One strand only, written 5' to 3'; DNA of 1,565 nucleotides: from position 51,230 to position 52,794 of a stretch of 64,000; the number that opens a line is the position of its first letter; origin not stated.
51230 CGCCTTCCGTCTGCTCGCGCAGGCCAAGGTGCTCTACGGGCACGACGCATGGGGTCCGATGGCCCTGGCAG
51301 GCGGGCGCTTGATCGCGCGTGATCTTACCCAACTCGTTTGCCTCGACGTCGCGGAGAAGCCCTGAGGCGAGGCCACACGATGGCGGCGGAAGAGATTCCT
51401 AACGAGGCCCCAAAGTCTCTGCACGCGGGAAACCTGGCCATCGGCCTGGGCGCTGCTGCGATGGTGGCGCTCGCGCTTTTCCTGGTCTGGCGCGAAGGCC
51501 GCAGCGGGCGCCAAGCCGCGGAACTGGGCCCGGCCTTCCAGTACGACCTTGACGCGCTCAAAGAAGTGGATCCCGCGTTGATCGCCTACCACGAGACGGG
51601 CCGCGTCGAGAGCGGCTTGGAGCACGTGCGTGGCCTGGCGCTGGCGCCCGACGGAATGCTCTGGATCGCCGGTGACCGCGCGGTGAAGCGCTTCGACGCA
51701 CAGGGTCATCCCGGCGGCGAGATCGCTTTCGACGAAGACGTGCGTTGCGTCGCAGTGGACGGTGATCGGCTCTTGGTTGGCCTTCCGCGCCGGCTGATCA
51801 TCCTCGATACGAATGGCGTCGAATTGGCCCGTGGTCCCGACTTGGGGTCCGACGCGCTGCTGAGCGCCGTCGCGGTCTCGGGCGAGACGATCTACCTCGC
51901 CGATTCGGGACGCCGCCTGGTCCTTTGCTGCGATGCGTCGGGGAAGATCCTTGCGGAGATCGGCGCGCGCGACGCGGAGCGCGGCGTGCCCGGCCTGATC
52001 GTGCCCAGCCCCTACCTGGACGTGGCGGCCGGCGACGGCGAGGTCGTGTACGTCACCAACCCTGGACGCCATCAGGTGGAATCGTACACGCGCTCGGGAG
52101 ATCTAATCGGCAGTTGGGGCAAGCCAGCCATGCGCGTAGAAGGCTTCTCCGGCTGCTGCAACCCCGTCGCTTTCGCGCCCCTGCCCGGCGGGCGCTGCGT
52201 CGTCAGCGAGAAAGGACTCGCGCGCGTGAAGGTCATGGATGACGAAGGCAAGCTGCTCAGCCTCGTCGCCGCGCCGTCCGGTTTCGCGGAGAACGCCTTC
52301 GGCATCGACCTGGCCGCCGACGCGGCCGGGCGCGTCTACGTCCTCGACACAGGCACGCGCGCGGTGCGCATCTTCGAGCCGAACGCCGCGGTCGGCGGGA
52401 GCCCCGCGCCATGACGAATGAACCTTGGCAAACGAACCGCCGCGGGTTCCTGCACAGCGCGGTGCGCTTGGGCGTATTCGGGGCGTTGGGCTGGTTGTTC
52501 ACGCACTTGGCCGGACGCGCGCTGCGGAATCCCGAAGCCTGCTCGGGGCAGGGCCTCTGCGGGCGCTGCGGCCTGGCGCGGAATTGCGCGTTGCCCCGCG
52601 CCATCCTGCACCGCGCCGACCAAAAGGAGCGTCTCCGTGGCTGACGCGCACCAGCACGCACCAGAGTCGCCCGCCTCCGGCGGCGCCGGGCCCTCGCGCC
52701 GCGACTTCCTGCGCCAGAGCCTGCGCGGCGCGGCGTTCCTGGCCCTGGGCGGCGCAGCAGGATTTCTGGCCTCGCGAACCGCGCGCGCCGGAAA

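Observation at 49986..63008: Eleven-gene translationally coupled operon joining periplasmic beta-propellers, a NapGH-like FeS relay, a Stn/Bfu-type flavoprotein, NifS and a thiol relay (Trx-like plus CcdA)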

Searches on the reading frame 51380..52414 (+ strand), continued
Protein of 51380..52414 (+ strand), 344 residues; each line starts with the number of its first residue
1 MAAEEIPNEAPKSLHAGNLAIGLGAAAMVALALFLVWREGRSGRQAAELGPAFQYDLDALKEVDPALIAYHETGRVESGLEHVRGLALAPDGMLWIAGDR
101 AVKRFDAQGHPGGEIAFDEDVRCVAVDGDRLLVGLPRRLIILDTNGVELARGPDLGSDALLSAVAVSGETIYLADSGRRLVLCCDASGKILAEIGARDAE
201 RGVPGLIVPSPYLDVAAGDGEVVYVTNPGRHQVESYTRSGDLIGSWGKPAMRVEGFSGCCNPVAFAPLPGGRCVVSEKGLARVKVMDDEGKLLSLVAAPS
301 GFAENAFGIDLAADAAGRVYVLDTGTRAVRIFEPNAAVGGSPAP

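Call 90: search_protein_families(library=ncbifam, proteins=[L087:157-1521:+, L087:1632-2879:+, L087:2997-4292:+, L087:4388-5074:+, L087:5071-8385:+, L087:8319-9818:+], max_evalue=0.00001)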
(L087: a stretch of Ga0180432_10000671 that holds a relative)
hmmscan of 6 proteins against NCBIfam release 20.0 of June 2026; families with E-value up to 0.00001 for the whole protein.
L087:157-1521:+ (454 aa): 0 families

L087:1632-2879:+ (415 aa): 8 families
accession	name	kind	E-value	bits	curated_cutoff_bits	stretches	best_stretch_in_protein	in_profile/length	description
TIGR03300.1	assembly_YfgL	equivalog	1.3e-43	149.1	285.2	3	257-411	47-205/377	outer membrane protein assembly factor BamB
NF008351.0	PRK11138.1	equivalog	9.5e-32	109.9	423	3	320-410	124-219/394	outer membrane protein assembly factor BamB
NF053615.1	SerThrKinAfsKStmc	equivalog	5.7e-31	107.9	1300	3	94-185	688-779/809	protein serine/threonine kinase AfsK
TIGR03075.1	PQQ_enz_alc_DH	subfamily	2.9e-26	92.2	480.05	2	91-181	48-151/530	PQQ-dependent dehydrogenase, methanol/ethanol family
TIGR04528.1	acido_non_PQQ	subfamily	1.6e-19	70.1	650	1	90-224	32-182/493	acido-empty-quinoprotein group A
TIGR03074.1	PQQ_membr_DH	subfamily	3.4e-12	45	832.65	0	141-188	204-251/783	membrane-bound PQQ-dependent dehydrogenase, glucose/quinate/shikimate family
NF050114.1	Rv3212_fam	equivalog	2.2e-10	40.3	150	0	85-137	49-98/393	Rv3212 family protein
NF041516.1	PA2928_fam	subfamily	7e-07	28.9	70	0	114-143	63-92/376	PA2928 family protein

L087:2997-4292:+ (431 aa): 18 families
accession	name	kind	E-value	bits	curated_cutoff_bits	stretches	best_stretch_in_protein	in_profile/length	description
NF041876.1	EPS_EpsE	equivalog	1.4e-22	80.5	400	1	203-420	168-388/389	exopolysaccharide biosynthesis GT4 family glycosyltransferase EpsE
TIGR03088.1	stp2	hypoth_equivalog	2.6e-21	76.1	409.05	1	197-428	137-373/374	TIGR03088 family PEP-CTERM/XrtA system glycosyltransferase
TIGR02149.1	glgA_Coryne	subfamily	5.7e-19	68.5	302.4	1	197-429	145-391/391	glycogen synthase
TIGR03449.1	mycothiol_MshA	equivalog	1e-15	57.5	462.5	1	218-429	186-404/406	D-inositol-3-phosphate glycosyltransferase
NF053787.1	GlcN_PG_synth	equivalog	6.5e-15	54.8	480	1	340-429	274-360/361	N-acetylglucosaminyl phosphatidylglycerol synthase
TIGR03999.1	thiol_BshA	equivalog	1.4e-14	53.9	273.7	1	248-429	204-374/375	N-acetyl-alpha-D-glucosaminyl L-malate synthase BshA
TIGR04047.1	MSMEG_0565_glyc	hypoth_equivalog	3.5e-14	52.7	259.85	1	198-426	140-372/373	MSMEG_0565 family glycosyltransferase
NF038295.1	EPS_HpsP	equivalog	1.6e-12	47.2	550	1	240-428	204-387/388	hormogonium polysaccharide biosynthesis glycosyltransferase HpsP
TIGR04063.1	stp3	hypoth_equivalog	4.1e-12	45.7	442.05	1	239-429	209-396/397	TIGR04063 family PEP-CTERM/XrtA system glycosyltransferase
NF041010.1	glycosy_Agl16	equivalog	2e-10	40.1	575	1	196-427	133-350/352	glycosylation protein Agl16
NF038298.1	EPS_HpsO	equivalog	3.1e-10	39.4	575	1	245-428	203-387/388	hormogonium polysaccharide biosynthesis glycosyltransferase HpsO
TIGR02472.1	sucr_P_syn_N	equivalog_domain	3.2e-09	36.1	576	1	241-417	246-430/439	sucrose-phosphate synthase, putative, glycosyltransferase domain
NF047684.1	TeichurnBiosyTuaC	equivalog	3.9e-08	32.6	550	1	341-429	303-390/391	teichuronic acid biosynthesis protein TuaC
NF046085.1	XrtY_assoc_Gly1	equivalog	2e-07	30.2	400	1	245-429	211-385/387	XrtY-associated glycosyltransferase XYAG1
NF038011.1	PelF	equivalog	5.4e-07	29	100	1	203-415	262-479/489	GT4 family glycosyltransferase PelF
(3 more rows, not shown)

L087:4388-5074:+ (228 aa): 185 families (the best 25 are shown)
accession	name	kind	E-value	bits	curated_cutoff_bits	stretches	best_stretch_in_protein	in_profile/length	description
TIGR02211.1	LolD_lipo_ex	equivalog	9.1e-78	260.8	307.75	1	1-224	1-220/221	lipoprotein-releasing ABC transporter ATP-binding protein LolD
NF008639.0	PRK11629.1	equivalog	3.9e-68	229.4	360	1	21-226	24-227/234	lipoprotein-releasing ABC transporter ATP-binding protein LolD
NF007879.0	PRK10584.1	equivalog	1.3e-58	198.4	336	1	20-226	23-227/228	putative ABC transporter ATP-binding protein YbbA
NF007826.0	PRK10535.1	equivalog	4.1e-57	193.8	966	1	1-223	4-221/648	macrolide ABC transporter ATP-binding protein/permease MacB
TIGR03608.1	L_ocin_972_ABC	subfamily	8.8e-55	185.4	254.85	1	21-218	12-206/206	putative bacteriocin export ABC transporter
TIGR02673.1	FtsE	equivalog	3.2e-54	183.9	264.85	1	1-220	1-212/214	cell division ATP-binding protein FtsE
TIGR02315.1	ABC_phnC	equivalog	3.8e-53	180.4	266.1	1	1-221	1-222/243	phosphonate ABC transporter ATP-binding protein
TIGR02982.1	heterocyst_DevA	subfamily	3.1e-52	177.3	295.8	1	22-223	20-219/220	ABC exporter ATP-binding subunit, DevA family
TIGR01186.1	proV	subfamily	3.1e-49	168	326.6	1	17-213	3-197/363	betaine/proline/choline family ABC transporter ATP-binding protein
NF038007.1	ABC_ATP_DarD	equivalog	9.7e-49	165.8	375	1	1-223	1-218/218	darobactin export ABC transporter ATP-binding protein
NF007027.0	PRK09493.1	equivalog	6.1e-48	163.3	379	1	18-214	12-204/240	glutamine ABC transporter ATP-binding protein GlnQ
TIGR02314.1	ABC_MetN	equivalog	1.4e-45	155.8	499.7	1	1-221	1-217/343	methionine ABC transporter ATP-binding protein MetN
NF043075.1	MMSYN1_0197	equivalog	4.7e-45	154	550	1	2-213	3-200/341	spermidine/putrescine ABC transporter ATP-binding protein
NF040933.2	ABC_arch_GlcV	equivalog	1.7e-44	152.2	450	1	6-206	7-202/357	glucose ABC transporter ATP-binding protein GlcV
TIGR03265.1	PhnT2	equivalog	2.6e-44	151.9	457.7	1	20-212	17-201/353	putative 2-aminoethylphosphonate ABC transporter ATP-binding protein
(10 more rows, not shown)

L087:5071-8385:+ (1104 aa): 1 family
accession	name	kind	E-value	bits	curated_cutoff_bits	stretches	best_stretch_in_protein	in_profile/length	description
TIGR03434.1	ADOP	subfamily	4.8e-12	44.8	622.3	1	877-1104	571-803/803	ADOP family duplicated permease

L087:8319-9818:+ (499 aa): 4 families
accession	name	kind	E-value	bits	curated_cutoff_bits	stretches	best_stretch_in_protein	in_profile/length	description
TIGR03300.1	assembly_YfgL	equivalog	1.1e-11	44.1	285.2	0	130-277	86-216/377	outer membrane protein assembly factor BamB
NF008351.0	PRK11138.1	equivalog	4.9e-11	41.7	423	0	385-454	245-313/394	outer membrane protein assembly factor BamB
TIGR04528.1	acido_non_PQQ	subfamily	8.1e-11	41.4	650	1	163-277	67-179/493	acido-empty-quinoprotein group A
TIGR03075.1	PQQ_enz_alc_DH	subfamily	5.3e-06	25.3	480.05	0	195-327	64-197/530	PQQ-dependent dehydrogenase, methanol/ethanol family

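Call 91: search_protein_families(library=pfam, proteins=[L087:157-1521:+, L087:1632-2879:+, L087:2997-4292:+, L087:4388-5074:+, L087:5071-8385:+, L087:8319-9818:+], max_evalue=0.00001)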
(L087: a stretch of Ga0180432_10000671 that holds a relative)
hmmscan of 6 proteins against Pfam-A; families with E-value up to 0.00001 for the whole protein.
L087:157-1521:+ (454 aa): 1 family
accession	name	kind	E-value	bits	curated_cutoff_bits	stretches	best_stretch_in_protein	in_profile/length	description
PF05099.18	TerB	-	2e-10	41.4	24.4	1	246-368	4-116/118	Tellurite resistance protein TerB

L087:1632-2879:+ (415 aa): 7 families
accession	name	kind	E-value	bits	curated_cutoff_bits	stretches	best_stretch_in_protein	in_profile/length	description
PF13570.13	Beta-prop_ACSF4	-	1.5e-65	222.2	133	3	198-354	64-222/329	Beta-alanine-activating enzyme, beta-propeller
PF13360.13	PQQ_2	-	7.3e-43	147.3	27.6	2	91-181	54-148/233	Outer membrane protein assembly factor BamB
PF25292.1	Beta-prop_CGLA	-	1.5e-16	61.2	26.8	0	159-270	8-121/316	Lambda-carrageenase beta-propeller domain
PF01011.28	PQQ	-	2.7e-15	56.6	26.7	1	141-235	48-154/595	Glucose/ethanol/alcohol dehydrogenase, beta-propeller domain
PF17005.11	WD40_like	-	8.6e-08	32.3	40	0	315-412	11-108/301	WD40-like domain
PF23414.1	Beta-prop_EML_2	-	5e-07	29.8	90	0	316-411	10-108/266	Echinoderm microtubule-associated protein second beta-propeller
PF25293.1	Beta-prop_EMC1_N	-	7.3e-06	26.3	34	0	117-259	37-178/219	EMC1 N-terminal beta-propeller domain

L087:2997-4292:+ (431 aa): 5 families
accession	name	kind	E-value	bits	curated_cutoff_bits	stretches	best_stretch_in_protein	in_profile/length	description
PF00534.26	Glycos_transf_1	-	2.6e-24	86.1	26.4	1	242-406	14-171/172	Glycosyl transferases group 1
PF13692.12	Glyco_trans_1_4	-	2.1e-19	70.6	27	1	244-393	2-142/142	Glycosyl transferases group 1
PF13439.12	Glyco_transf_4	-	9.6e-13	48.9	28.5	1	120-232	56-169/170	Glycosyltransferase Family 4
PF13579.12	Glyco_trans_4_4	-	3.4e-09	37.7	29.7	1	121-225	56-155/158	Glycosyl transferase 4-like domain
PF13524.12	Glyco_trans_1_2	-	2.8e-07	31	25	1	337-422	60-143/144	Glycosyl transferase-like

L087:4388-5074:+ (228 aa): 3 families
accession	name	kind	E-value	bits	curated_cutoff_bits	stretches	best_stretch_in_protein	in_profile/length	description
PF00005.33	ABC_tran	-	1.8e-38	132.7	25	1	23-173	1-136/137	ABC transporter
PF13304.12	AAA_21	-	3.6e-09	37.5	27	0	145-208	237-302/304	AAA domain, putative AbiEii toxin, Type IV TA system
PF02463.25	SMC_N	-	9.7e-08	32.1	40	0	105-219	135-212/220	RecF/RecN/SMC N terminal domain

L087:5071-8385:+ (1104 aa): 1 family
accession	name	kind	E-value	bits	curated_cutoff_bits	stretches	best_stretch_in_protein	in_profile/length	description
PF02687.27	FtsX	-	8.8e-19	68.2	25.5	1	505-625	3-117/120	FtsX-like permease C-terminal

L087:8319-9818:+ (499 aa): 2 families
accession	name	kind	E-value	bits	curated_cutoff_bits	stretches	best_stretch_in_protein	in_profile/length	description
PF13360.13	PQQ_2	-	7.3e-25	88.4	27.6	1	163-420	3-232/233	Outer membrane protein assembly factor BamB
PF13570.13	Beta-prop_ACSF4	-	2.9e-12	47.1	133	1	163-462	29-298/329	Beta-alanine-activating enzyme, beta-propeller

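Call 98: search_protein_families(library=pfam, proteins=[L046:18744-19301:-, L035:4020-5444:+], max_evalue=0.001)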
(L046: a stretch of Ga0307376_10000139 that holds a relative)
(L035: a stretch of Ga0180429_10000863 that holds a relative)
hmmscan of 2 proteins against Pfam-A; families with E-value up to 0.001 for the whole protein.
L046:18744-19301:- (185 aa): 0 families

L035:4020-5444:+ (474 aa): 3 families
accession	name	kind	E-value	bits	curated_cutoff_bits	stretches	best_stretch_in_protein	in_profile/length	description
PF13360.13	PQQ_2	-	1.3e-23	84.3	27.6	1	143-395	3-232/233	Outer membrane protein assembly factor BamB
PF13570.13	Beta-prop_ACSF4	-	1.6e-07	31.5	133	1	144-425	30-286/329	Beta-alanine-activating enzyme, beta-propeller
PF01011.28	PQQ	-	1.7e-05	24.2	26.7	0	155-252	29-135/595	Glucose/ethanol/alcohol dehydrogenase, beta-propeller domain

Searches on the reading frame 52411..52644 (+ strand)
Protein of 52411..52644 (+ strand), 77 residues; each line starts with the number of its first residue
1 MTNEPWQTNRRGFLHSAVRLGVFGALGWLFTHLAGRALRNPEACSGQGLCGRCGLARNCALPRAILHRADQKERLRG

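Call 3: search_protein_families(library=pfam, proteins=[window:52411-52644:+], max_evalue=0.01)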
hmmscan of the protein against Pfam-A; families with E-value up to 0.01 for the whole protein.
window:52411-52644:+ (77 aa): 0 families

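Call 4: search_protein_families(library=ncbifam, proteins=[window:52411-52644:+], max_evalue=0.01)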
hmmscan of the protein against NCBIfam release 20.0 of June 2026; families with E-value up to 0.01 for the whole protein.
window:52411-52644:+ (77 aa): 0 families

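Call 8: search_protein_families(library=ncbifam, proteins=[window:52411-52644:+], max_evalue=1)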
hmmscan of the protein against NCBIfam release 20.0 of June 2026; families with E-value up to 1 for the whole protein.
window:52411-52644:+ (77 aa): 0 families

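Call 77: search_protein_families(library=pfam, proteins=[window:52411-52644:+], max_evalue=10)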
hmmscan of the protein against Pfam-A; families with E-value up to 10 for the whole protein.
window:52411-52644:+ (77 aa): 0 families
